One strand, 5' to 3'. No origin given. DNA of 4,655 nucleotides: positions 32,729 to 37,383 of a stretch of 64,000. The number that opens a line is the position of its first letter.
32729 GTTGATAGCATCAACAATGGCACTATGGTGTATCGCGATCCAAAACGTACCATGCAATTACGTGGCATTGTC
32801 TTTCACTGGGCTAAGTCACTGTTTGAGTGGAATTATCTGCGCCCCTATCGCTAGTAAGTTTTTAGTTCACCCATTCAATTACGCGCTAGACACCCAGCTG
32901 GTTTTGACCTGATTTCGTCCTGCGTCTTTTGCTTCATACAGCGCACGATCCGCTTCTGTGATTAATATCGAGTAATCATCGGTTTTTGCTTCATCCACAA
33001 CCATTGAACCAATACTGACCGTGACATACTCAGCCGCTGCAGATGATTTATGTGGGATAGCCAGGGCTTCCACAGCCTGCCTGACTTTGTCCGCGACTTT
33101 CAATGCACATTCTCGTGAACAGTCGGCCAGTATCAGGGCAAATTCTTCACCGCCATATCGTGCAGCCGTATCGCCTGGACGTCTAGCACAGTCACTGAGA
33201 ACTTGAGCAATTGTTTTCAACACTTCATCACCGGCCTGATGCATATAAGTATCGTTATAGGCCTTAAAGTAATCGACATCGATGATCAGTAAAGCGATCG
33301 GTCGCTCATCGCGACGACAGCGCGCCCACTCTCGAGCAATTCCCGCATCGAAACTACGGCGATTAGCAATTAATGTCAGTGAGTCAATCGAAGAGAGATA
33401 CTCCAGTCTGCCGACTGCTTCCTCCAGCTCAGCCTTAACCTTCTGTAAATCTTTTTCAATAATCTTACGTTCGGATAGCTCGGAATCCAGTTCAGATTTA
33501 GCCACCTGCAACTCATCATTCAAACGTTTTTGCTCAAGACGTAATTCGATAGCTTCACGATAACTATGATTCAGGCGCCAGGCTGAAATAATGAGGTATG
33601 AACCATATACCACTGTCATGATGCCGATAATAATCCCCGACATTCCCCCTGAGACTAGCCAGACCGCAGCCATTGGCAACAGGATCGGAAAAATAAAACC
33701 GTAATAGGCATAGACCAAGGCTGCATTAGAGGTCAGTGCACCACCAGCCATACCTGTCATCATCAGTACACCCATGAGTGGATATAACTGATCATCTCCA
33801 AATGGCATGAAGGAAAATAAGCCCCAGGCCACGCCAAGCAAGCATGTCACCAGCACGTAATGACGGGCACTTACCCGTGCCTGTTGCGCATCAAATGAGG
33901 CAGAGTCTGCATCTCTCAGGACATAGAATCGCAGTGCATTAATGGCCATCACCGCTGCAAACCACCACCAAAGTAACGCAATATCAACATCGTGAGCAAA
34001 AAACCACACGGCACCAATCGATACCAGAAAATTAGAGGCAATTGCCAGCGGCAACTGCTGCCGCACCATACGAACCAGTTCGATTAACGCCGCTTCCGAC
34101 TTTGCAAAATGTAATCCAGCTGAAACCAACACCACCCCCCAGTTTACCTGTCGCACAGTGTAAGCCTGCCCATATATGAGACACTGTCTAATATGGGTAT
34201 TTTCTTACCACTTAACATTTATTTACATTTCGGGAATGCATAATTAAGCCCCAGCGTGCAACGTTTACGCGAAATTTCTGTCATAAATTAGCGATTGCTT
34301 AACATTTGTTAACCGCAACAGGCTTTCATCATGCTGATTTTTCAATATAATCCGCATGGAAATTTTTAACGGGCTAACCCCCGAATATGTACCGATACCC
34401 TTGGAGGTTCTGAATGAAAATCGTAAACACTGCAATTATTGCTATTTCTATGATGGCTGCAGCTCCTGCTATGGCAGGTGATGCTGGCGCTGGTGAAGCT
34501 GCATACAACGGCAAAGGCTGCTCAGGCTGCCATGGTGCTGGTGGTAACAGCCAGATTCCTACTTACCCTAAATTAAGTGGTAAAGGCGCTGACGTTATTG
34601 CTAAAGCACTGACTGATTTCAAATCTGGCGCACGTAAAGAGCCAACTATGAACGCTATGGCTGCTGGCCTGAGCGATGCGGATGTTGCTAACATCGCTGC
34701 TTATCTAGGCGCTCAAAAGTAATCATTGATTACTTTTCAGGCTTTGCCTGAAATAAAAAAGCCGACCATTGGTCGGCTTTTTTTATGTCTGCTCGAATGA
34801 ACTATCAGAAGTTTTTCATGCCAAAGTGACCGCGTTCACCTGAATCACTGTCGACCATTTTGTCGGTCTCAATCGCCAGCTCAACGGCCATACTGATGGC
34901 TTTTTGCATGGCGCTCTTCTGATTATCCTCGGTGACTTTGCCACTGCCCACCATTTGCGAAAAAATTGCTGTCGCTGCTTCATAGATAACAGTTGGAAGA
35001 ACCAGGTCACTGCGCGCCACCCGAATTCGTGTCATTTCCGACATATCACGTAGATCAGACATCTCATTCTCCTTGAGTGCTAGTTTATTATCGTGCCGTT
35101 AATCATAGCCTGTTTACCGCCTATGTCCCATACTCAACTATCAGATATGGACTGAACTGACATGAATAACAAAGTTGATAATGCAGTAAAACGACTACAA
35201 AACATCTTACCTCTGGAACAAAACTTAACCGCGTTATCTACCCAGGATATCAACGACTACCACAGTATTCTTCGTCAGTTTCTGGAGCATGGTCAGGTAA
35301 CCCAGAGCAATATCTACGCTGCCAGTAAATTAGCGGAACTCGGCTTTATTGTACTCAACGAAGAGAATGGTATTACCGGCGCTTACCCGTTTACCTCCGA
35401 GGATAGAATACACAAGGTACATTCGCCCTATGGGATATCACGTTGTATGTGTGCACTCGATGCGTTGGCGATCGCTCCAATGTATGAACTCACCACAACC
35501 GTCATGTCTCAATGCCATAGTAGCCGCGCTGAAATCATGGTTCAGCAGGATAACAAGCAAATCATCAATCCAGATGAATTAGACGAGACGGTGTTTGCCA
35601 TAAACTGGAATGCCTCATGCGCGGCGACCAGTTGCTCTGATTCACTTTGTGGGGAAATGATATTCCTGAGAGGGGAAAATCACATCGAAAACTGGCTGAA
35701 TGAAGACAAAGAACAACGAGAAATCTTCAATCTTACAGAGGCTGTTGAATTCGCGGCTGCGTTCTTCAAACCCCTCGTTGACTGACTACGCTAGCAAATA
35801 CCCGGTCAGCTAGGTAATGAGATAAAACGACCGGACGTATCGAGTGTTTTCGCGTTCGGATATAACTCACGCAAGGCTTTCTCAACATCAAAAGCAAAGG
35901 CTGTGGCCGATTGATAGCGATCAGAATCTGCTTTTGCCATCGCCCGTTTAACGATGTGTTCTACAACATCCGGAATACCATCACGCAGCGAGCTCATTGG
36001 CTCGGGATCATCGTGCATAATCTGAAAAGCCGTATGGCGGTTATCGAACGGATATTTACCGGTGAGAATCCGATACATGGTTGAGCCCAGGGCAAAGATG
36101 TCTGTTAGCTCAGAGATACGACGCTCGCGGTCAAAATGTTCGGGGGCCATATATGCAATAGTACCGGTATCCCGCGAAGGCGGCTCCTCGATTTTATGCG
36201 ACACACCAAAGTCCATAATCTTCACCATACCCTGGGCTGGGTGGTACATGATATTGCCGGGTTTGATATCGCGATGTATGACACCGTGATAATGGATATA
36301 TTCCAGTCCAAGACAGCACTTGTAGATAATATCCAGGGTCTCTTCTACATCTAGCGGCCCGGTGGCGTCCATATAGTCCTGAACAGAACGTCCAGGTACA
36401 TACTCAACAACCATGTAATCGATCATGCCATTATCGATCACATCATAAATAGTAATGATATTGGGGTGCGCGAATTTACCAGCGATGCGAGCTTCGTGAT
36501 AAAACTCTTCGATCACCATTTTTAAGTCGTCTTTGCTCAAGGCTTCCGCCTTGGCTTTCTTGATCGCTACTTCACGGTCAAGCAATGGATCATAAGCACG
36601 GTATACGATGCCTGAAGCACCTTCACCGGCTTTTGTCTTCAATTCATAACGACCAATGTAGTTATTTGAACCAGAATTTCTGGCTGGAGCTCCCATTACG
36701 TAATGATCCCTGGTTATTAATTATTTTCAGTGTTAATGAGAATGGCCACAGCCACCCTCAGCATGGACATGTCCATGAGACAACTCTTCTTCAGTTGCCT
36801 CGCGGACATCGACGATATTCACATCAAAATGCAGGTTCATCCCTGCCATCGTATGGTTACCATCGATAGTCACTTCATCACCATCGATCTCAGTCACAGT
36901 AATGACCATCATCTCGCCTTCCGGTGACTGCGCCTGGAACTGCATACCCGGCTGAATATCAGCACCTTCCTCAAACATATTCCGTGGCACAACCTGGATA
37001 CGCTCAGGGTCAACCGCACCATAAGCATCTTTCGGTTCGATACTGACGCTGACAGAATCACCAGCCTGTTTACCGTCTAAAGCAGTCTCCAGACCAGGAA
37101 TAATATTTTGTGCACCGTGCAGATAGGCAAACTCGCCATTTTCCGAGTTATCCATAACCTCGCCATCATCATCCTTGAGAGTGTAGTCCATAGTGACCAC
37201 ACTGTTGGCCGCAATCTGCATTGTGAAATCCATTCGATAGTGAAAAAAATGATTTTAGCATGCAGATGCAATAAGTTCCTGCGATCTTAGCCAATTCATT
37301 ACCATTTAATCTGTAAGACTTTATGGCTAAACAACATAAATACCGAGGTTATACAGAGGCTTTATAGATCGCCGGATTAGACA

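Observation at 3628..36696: Local expansion of eukaryote-like Ser/Thr kinases, three with N-terminal receiver-like domains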

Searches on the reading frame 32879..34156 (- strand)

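Call 13: search_protein_families(library=pfam, proteins=[window:32879-34156:-], max_evalue=0.001)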
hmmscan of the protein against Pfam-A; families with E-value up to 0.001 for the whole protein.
window:32879-34156:- (425 aa): 1 family
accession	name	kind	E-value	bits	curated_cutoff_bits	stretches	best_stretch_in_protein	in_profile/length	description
PF00990.26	GGDEF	-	1.3e-51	175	23.8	1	256-416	2-161/161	Diguanylate cyclase, GGDEF domain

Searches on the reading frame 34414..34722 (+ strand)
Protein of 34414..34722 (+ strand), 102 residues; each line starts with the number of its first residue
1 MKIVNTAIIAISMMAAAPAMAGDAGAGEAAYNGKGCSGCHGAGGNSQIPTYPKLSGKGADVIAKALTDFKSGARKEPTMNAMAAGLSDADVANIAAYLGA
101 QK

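Call 13: search_protein_families(library=pfam, proteins=[window:34414-34722:+], max_evalue=0.001)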
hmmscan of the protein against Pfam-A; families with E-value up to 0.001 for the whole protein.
window:34414-34722:+ (102 aa): 2 families
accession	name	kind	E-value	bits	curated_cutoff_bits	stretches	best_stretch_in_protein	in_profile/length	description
PF00034.26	Cytochrom_C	-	3.3e-10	41.6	21.3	1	26-99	3-87/90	Cytochrome c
PF13442.11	Cytochrome_CBB3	-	5.4e-09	36.7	27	1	23-98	2-68/68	Cytochrome C oxidase, cbb3-type, subunit III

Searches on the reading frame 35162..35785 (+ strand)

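Call 13: search_protein_families(library=pfam, proteins=[window:35162-35785:+], max_evalue=0.001)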
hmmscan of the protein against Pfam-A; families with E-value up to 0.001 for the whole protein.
window:35162-35785:+ (207 aa): 1 family
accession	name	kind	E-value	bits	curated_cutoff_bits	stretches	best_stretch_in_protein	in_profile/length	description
PF03243.20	MerB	-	5.8e-19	68.8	27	1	78-202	2-125/126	Alkylmercury lyase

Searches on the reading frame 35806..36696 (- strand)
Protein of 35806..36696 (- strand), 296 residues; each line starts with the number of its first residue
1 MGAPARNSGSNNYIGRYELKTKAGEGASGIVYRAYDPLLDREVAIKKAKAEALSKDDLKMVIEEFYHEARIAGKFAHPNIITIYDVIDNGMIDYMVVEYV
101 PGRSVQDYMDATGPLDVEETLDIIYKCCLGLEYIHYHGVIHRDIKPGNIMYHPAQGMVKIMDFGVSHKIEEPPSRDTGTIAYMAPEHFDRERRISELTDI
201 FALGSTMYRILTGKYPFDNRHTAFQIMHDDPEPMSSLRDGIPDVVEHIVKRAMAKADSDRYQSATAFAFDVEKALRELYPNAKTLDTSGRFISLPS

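Call 3: search_protein_families(library=pfam, proteins=[window:35806-36696:-], max_evalue=0.01)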
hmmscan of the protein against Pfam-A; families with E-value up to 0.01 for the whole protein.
window:35806-36696:- (296 aa): 6 families
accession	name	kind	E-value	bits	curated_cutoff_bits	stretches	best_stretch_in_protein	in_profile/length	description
PF00069.31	Pkinase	-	7e-51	173.6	31.7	1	17-261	1-252/263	Protein kinase domain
PF07714.23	PK_Tyr_Ser-Thr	-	7.1e-33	114.4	23.1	1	19-261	3-249/258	Protein tyrosine and serine/threonine kinase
PF03109.22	ABC1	-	7.3e-08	32.3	22.9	1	75-171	124-219/244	ABC1 atypical kinase-like domain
PF17667.7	Pkinase_fungal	-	0.0038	16.4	24.1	1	118-187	286-364/387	Fungal protein kinase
PF01636.29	APH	-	0.0061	16.8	23.2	0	138-163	169-194/239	Phosphotransferase enzyme family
PF14531.12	Kinase-like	-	0.007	16.1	25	0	133-257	160-286/289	Kinase-like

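Call 77: search_protein_families(library=ncbifam, proteins=[window:35806-36696:-], max_evalue=0.001)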
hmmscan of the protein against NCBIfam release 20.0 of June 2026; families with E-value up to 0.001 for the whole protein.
window:35806-36696:- (296 aa): 17 families
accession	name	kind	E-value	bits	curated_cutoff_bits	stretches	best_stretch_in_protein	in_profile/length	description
NF033483.0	PknB_PASTA_kin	equivalog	5e-70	237.1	450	1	15-285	7-279/563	Stk1 family PASTA domain-containing Ser/Thr kinase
NF047741.1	antiphage_MADS6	equivalog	3.5e-40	138.1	460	2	113-277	294-463/612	methylation-associated defense system protein kinase MAD6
NF009651.0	PRK13184.1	equivalog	1.1e-38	132.9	839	1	14-275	1-291/932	serine/threonine-protein kinase PknD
NF052427.1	StpK7MSMEG_1200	equivalog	1.9e-38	132.3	900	1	14-290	6-281/601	serine/threonine protein kinase StpK7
NF038150.1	lanthi_synth_IV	equivalog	5.2e-27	94.5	650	1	14-265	188-448/851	class IV lanthionine synthetase LanL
TIGR03903.1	TOMM_kin_cyc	equivalog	1e-20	73.3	705.75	1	41-268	4-241/1267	TOMM system kinase/cyclase fusion protein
NF053615.1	SerThrKinAfsKStmc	equivalog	1.4e-20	73.5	1300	1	13-258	11-252/809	protein serine/threonine kinase AfsK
NF033442.0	BREX_PglW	equivalog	9.2e-18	63.4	990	2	180-280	392-492/1391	BREX system serine/threonine kinase PglW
NF038151.1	lanthi_synth_III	equivalog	2.5e-17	62.6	575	1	17-221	222-433/833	class III lanthionine synthetase LanKC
NF043056.1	T4SS_LegK1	equivalog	1.2e-13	50.6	550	1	132-206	203-279/516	Dot/Icm T4SS effector kinase LegK1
NF058632.1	SerThrKinPrkT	equivalog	1.6e-10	40.5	280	1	16-165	22-164/322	serine/threonine protein kinase PrkT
NF011460.0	PRK14879.1-1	equivalog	1.8e-06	27.3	199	1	57-171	50-162/232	Kae1-associated kinase Bud32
NF011464.0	PRK14879.1-7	equivalog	1.9e-06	27.8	246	1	39-166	25-149/221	Kae1-associated kinase Bud32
NF041408.1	XopAU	subfamily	1.9e-06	27.7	450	1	129-205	339-409/498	XopAU family type III secretion system effector serine/threonine kinase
TIGR03724.2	arch_bud32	equivalog_domain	5.1e-06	26.1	125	1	67-170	42-135/193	KEOPS complex kinase/ATPase Bud32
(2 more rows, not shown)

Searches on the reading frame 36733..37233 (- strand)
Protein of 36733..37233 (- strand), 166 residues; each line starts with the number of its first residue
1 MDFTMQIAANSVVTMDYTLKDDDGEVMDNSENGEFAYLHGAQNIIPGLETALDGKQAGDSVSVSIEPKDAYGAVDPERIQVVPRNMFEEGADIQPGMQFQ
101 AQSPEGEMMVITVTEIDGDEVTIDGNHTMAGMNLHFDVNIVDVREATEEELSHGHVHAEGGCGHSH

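Call 13: search_protein_families(library=pfam, proteins=[window:36733-37233:-], max_evalue=0.001)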
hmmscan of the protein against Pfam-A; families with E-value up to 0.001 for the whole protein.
window:36733-37233:- (166 aa): 1 family
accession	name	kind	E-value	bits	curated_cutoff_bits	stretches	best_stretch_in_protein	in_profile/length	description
PF00254.34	FKBP_C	-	1.1e-11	45.3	21.1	1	7-78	5-78/94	FKBP-type peptidyl-prolyl cis-trans isomerase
